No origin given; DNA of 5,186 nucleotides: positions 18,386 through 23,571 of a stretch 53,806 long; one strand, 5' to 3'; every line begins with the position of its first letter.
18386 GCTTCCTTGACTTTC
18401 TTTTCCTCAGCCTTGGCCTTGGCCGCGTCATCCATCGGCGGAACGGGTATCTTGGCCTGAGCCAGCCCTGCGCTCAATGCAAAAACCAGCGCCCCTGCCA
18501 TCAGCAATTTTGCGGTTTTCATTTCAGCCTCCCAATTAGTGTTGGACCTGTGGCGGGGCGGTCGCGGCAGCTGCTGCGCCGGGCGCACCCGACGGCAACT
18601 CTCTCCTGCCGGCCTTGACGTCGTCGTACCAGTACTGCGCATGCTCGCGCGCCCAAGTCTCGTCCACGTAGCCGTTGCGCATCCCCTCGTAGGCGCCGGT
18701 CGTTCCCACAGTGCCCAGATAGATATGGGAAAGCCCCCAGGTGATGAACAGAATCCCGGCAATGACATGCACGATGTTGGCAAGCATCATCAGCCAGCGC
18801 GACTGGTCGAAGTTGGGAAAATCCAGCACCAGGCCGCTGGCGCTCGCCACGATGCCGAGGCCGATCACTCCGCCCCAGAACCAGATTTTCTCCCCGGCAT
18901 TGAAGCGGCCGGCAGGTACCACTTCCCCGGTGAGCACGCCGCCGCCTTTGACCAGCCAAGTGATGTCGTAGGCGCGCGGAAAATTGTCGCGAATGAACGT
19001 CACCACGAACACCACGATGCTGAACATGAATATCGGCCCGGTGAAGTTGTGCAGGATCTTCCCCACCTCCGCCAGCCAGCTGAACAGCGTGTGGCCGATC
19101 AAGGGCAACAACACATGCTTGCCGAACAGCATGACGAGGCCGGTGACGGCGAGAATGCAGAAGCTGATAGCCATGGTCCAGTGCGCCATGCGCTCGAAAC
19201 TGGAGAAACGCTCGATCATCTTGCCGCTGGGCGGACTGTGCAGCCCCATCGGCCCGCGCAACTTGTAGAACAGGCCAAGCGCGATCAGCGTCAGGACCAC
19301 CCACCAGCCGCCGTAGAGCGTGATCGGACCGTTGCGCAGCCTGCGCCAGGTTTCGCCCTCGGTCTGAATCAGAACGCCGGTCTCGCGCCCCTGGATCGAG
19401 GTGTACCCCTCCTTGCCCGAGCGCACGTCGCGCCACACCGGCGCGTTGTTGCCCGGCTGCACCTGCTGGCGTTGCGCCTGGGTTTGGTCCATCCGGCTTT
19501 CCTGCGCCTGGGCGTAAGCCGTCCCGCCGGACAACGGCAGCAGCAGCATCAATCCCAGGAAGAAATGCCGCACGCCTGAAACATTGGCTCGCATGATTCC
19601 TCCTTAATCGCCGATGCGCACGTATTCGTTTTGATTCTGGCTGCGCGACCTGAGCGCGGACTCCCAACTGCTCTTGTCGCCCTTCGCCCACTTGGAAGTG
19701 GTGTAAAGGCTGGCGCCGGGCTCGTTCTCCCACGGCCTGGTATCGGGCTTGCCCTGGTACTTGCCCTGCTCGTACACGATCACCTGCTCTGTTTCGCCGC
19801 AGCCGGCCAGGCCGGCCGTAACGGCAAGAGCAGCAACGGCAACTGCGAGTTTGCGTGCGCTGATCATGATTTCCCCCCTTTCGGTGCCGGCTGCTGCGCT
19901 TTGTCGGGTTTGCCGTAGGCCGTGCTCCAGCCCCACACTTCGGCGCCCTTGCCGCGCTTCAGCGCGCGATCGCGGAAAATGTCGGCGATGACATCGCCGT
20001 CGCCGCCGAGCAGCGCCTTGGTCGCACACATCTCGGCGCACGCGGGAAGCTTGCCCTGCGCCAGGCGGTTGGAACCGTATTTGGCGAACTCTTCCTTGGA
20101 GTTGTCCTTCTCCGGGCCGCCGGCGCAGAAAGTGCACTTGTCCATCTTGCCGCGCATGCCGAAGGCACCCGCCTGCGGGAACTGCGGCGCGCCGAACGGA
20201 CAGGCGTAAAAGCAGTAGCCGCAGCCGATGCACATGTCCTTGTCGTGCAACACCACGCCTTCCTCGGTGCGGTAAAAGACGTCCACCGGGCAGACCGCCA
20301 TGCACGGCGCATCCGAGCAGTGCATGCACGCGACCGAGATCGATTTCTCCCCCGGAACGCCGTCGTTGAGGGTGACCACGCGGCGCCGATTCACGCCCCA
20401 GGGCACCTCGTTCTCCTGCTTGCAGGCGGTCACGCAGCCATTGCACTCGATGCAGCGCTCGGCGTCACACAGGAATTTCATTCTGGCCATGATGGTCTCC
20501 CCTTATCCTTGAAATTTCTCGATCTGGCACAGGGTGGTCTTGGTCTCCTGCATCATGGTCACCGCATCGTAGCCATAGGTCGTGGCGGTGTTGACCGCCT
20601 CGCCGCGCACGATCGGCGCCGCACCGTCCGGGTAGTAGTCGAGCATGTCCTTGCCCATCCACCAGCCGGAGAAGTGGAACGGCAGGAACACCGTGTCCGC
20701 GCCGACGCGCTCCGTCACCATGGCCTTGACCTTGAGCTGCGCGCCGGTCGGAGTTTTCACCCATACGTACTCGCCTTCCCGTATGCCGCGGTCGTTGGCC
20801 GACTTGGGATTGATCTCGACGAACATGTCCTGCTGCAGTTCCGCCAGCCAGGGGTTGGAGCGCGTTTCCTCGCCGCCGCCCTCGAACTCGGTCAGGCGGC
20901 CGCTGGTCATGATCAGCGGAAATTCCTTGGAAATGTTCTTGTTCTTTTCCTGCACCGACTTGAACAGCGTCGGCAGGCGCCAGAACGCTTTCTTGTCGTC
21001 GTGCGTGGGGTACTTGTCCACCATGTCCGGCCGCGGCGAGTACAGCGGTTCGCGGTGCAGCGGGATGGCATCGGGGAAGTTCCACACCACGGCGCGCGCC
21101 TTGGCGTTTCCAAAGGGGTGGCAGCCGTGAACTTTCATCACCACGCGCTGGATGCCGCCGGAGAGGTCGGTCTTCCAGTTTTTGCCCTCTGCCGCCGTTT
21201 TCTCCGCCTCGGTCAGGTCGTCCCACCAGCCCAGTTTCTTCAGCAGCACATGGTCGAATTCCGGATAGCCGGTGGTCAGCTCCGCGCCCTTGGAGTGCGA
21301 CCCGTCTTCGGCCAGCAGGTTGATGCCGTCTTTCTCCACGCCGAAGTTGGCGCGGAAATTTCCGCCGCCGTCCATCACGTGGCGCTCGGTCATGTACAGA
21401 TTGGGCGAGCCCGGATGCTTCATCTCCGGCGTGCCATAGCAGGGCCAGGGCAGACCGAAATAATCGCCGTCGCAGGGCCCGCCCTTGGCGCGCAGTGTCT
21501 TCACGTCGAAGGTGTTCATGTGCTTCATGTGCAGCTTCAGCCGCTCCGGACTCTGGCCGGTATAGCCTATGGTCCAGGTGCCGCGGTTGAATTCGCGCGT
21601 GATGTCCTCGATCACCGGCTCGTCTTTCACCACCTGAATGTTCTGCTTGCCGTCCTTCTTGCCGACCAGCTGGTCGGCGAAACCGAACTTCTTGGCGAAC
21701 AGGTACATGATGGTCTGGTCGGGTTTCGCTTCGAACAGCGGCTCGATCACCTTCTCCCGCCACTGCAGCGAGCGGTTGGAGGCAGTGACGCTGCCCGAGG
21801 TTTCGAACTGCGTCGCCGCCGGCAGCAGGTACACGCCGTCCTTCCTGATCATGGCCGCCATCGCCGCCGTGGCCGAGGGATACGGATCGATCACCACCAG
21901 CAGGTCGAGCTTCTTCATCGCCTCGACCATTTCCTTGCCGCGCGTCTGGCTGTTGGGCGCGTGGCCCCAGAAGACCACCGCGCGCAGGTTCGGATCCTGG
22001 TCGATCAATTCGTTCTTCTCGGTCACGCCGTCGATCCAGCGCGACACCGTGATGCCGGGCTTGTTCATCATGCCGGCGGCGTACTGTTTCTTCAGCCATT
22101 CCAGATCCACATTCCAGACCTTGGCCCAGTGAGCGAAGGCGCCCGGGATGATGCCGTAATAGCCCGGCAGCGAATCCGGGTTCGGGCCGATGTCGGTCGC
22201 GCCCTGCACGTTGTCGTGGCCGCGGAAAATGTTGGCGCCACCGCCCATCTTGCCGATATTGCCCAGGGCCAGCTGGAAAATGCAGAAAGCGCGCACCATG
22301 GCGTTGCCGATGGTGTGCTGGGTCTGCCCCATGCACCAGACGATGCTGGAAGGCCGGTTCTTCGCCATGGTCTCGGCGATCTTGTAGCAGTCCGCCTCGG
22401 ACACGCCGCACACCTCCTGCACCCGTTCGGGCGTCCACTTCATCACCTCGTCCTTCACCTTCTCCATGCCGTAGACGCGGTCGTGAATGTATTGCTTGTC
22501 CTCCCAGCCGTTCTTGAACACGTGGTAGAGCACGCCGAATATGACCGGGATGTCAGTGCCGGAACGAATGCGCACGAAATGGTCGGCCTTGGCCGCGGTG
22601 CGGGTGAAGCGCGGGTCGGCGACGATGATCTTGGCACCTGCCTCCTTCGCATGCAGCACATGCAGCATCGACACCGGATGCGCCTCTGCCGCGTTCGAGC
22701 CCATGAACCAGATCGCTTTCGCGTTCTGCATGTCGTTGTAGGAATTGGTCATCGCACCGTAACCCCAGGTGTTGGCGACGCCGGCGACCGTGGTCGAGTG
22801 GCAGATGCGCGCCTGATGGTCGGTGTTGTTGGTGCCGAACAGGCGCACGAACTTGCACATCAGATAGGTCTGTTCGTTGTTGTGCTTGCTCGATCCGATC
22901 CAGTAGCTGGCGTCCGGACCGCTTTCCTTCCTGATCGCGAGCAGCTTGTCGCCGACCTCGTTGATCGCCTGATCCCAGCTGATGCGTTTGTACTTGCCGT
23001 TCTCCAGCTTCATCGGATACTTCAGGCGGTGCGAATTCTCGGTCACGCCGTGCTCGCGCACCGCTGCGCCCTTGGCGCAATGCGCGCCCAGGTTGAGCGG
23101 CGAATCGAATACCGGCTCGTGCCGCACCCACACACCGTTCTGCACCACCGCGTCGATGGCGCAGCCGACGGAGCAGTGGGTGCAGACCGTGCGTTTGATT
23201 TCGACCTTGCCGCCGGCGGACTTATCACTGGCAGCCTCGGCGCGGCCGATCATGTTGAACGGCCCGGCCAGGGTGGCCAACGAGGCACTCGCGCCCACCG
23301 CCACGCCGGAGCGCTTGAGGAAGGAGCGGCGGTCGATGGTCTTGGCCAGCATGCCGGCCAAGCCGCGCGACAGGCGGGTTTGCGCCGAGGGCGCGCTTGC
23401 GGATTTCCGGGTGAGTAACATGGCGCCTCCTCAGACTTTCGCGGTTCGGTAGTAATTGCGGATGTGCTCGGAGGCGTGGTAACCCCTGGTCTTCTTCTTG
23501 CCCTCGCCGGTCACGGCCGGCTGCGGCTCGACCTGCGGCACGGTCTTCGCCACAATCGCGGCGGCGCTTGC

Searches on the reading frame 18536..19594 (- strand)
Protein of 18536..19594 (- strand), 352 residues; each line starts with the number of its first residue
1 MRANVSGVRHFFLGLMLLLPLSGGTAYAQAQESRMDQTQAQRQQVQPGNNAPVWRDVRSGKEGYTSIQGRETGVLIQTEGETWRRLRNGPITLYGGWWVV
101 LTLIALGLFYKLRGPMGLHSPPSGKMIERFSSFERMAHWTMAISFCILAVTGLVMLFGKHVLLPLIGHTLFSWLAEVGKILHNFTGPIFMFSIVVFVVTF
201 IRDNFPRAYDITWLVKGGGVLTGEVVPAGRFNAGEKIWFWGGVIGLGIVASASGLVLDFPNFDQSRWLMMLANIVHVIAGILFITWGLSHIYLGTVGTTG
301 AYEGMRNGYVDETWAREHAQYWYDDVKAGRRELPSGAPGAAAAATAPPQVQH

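Call 11: search_protein_families(library=pfam, proteins=[window:18536-19594:-], max_evalue=0.00001)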
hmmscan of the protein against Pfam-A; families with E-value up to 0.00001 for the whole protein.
window:18536-19594:- (352 aa): 1 family
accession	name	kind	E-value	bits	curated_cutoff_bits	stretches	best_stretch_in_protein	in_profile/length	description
PF01292.26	Ni_hydr_CYTB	-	1.8e-17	64.2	30.1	1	129-300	1-168/179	Prokaryotic cytochrome b561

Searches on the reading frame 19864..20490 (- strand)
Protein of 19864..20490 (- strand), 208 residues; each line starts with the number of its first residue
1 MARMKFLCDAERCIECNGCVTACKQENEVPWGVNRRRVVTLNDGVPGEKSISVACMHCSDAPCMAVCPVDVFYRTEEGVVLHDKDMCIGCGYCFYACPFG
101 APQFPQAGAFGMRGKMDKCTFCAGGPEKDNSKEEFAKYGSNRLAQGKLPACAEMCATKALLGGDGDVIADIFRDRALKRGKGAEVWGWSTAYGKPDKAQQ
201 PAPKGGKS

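Call 11: search_protein_families(library=pfam, proteins=[window:19864-20490:-], max_evalue=0.00001)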
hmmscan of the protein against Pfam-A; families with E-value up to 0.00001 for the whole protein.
window:19864-20490:- (208 aa): 7 families
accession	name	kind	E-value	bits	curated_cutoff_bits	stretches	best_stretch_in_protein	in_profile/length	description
PF12838.12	Fer4_7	-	6.1e-14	52.7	27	1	87-159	2-52/52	4Fe-4S dicluster domain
PF13247.11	Fer4_11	-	3.9e-12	46.7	26.2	1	52-123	7-75/100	4Fe-4S dicluster domain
PF13187.11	Fer4_9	-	1.6e-08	34.9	27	0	12-70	1-50/52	4Fe-4S dicluster domain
PF13237.11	Fer4_10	-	6e-08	32.9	25.5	1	54-98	8-53/53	4Fe-4S dicluster domain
PF00037.32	Fer4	-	6.3e-08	32.6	21.1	1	82-102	3-23/24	4Fe-4S binding domain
PF12837.12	Fer4_6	-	6.8e-08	32.5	25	1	79-102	1-24/24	4Fe-4S binding domain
PF12797.12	Fer4_2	-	1.3e-06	28.4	24.5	1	79-99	2-22/22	4Fe-4S binding domain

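Call 55: search_protein_families(library=ncbifam, proteins=[window:19864-20490:-], max_evalue=0.000001)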
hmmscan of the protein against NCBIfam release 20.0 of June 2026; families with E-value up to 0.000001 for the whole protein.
window:19864-20490:- (208 aa): 22 families
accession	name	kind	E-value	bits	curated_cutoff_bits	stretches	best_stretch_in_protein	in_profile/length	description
NF038355.1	FDH3_beta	equivalog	1.7e-101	337.7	240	1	2-180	1-179/180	formate dehydrogenase FDH3 subunit beta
TIGR02951.1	DMSO_dmsB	equivalog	2.7e-28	99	214.1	1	5-161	3-149/161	DMSO/selenate family reductase complex B subunit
NF045797.1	DsrO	equivalog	1.6e-25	89.9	200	1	3-163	43-201/235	sulfate reduction electron transfer complex DsrMKJOP subunit DsrO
NF008134.0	PRK10882.1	equivalog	5.5e-25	88.1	263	1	52-180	110-224/329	hydrogenase 2 operon protein HybA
TIGR03149.1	cyt_nit_nrfC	equivalog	2.9e-24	85.7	377.6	1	3-165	38-184/225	cytochrome c nitrite reductase Fe-S protein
NF011569.0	PRK14993.1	equivalog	7.7e-24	84.5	416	1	3-164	43-187/244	tetrathionate reductase subunit TtrB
NF041715.1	arsenate_red_ArrB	equivalog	1.1e-21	77.4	450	1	4-105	3-107/233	arsenate respiratory reductase iron-sulfur subunit ArrB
NF045715.1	sulf_resp_HmcB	equivalog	2.8e-19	69.3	420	1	53-176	105-209/307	sulfate respiration complex iron-sulfur protein HmcB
NF041782.1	mnquin_red_QrcC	equivalog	4.6e-15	55.9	400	1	7-164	4-192/239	menaquinone reductase iron-sulfur cluster-binding subunit QrcC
TIGR01582.1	FDH-beta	equivalog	6e-15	55.1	334.7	1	54-163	92-180/283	formate dehydrogenase subunit beta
NF009408.0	PRK12769.1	equivalog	1.2e-14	53.4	1003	1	7-128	6-130/659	formate-dependent uric acid utilization protein AegA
NF009451.0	PRK12809.1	equivalog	2.2e-13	49.4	1154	1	8-112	7-108/639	formate-dependent uric acid utilization protein YgfT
TIGR03478.1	DMSO_red_II_bet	subfamily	1.3e-12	47.3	480.7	1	54-161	130-216/321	DMSO reductase family type II enzyme, iron-sulfur subunit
NF007658.0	PRK10330.1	equivalog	8e-12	45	260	1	6-171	5-163/181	electron transport protein HydN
NF045766.1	PhenlGlyoxDHPadI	equivalog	2.5e-11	43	700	1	8-127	9-123/443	NADH-dependent phenylglyoxylate dehydrogenase subunit beta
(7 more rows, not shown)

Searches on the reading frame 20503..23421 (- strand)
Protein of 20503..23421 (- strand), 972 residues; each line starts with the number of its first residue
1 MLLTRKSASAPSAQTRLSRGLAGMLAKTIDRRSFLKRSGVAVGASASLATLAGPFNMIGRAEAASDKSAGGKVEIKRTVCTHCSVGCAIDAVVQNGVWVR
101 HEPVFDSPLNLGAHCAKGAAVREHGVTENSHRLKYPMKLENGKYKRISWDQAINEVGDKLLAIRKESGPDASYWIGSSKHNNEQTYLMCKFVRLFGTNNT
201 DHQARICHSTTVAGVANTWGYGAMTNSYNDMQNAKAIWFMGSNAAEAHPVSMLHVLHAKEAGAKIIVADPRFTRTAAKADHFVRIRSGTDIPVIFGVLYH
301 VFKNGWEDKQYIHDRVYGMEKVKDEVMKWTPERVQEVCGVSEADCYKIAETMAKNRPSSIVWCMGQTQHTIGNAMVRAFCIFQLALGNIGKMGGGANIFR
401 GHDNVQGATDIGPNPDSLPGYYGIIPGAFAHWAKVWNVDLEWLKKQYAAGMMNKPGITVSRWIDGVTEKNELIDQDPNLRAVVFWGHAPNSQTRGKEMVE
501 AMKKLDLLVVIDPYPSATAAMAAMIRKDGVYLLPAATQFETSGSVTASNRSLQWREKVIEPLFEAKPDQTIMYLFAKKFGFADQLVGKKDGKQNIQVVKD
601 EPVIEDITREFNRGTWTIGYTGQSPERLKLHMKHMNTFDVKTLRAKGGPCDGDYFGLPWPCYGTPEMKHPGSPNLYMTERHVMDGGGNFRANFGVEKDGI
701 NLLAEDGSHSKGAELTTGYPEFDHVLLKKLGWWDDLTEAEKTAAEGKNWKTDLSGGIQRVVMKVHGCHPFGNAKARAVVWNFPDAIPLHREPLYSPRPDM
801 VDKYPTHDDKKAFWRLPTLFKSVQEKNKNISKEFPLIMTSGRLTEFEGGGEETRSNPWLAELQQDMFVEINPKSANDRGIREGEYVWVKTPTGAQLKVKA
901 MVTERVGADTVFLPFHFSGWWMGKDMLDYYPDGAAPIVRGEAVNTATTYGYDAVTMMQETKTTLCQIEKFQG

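Call 11: search_protein_families(library=pfam, proteins=[window:20503-23421:-], max_evalue=0.00001)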
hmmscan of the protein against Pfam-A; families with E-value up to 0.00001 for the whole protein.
window:20503-23421:- (972 aa): 3 families
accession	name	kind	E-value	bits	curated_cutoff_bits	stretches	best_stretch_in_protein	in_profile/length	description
PF00384.28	Molybdopterin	-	1.9e-47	162.5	24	1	132-573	1-348/353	Molybdopterin oxidoreductase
PF01568.27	Molydop_binding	-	2.8e-19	69.6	26.8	1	836-963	1-109/110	Molydopterin dinucleotide binding domain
PF04879.21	Molybdop_Fe4S4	-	5.5e-11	42.7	22.7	1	76-124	4-52/55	Molybdopterin oxidoreductase Fe4S4 domain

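Call 55: search_protein_families(library=ncbifam, proteins=[window:20503-23421:-], max_evalue=0.000001)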
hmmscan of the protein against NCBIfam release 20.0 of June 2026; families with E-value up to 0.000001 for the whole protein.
window:20503-23421:- (972 aa): 25 families
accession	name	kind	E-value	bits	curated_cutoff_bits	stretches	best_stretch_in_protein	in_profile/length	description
TIGR01591.1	Fdh-alpha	equivalog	7.8e-144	480.3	666.25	2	78-582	1-481/672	formate dehydrogenase subunit alpha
TIGR01553.1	formate-DH-alph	equivalog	1e-107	361.1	814.2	4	29-314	2-302/1009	formate dehydrogenase-N subunit alpha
NF041513.1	formate_DH_Act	exception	3.1e-100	336.5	1400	3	74-313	41-292/1067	formate dehydrogenase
NF047855.1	AssmNtatRedNasC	equivalog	2.2e-92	310.5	1100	2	73-581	18-506/708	assimilatory nitrate reductase catalytic subunit NasC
NF012032.0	PRK15488.1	equivalog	4.3e-68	230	694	2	29-608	3-557/759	thiosulfate reductase PhsA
TIGR01701.1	Fdhalpha-like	subfamily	8.8e-57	192.8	582.15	1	128-545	95-506/744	FdhF/YdeP family oxidoreductase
TIGR02166.1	dmsA_ynfE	subfamily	1.3e-51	175.6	777.7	3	29-318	1-301/794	DMSO/selenate family reductase complex A subunit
NF010055.0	PRK13532.1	equivalog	6.1e-46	157.1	904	2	28-316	2-291/830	nitrate reductase catalytic subunit NapA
TIGR03479.1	DMSO_red_II_alp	subfamily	9.6e-46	156.3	984.75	2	78-313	61-304/913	molybdopterin-dependent oxidoreductase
TIGR01706.1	NAPA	equivalog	4.5e-44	151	930.55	2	29-316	2-291/830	periplasmic nitrate reductase subunit alpha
NF041323.1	Nitr_red_NasA_Halo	equivalog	4.8e-44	151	1000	1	82-578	2-469/673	assimilatory nitrate reductase NasA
TIGR00509.1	bisC_fam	subfamily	6.8e-31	107.3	1017.55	1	141-599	68-530/772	molybdopterin guanine dinucleotide-containing S/N-oxide reductase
NF041885.1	selenate_YnfE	exception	7.7e-31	106.7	1675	1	28-315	2-305/805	selenate/tellurate reductase subunit YnfE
NF011566.1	PRK14990.1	exception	1.6e-30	105.9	1600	1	24-398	9-420/814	dimethylsulfoxide reductase subunit A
NF041884.1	selenate_YnfF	exception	3.1e-29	101.4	1650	1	29-400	1-402/798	selenate/tellurate reductase subunit YnfF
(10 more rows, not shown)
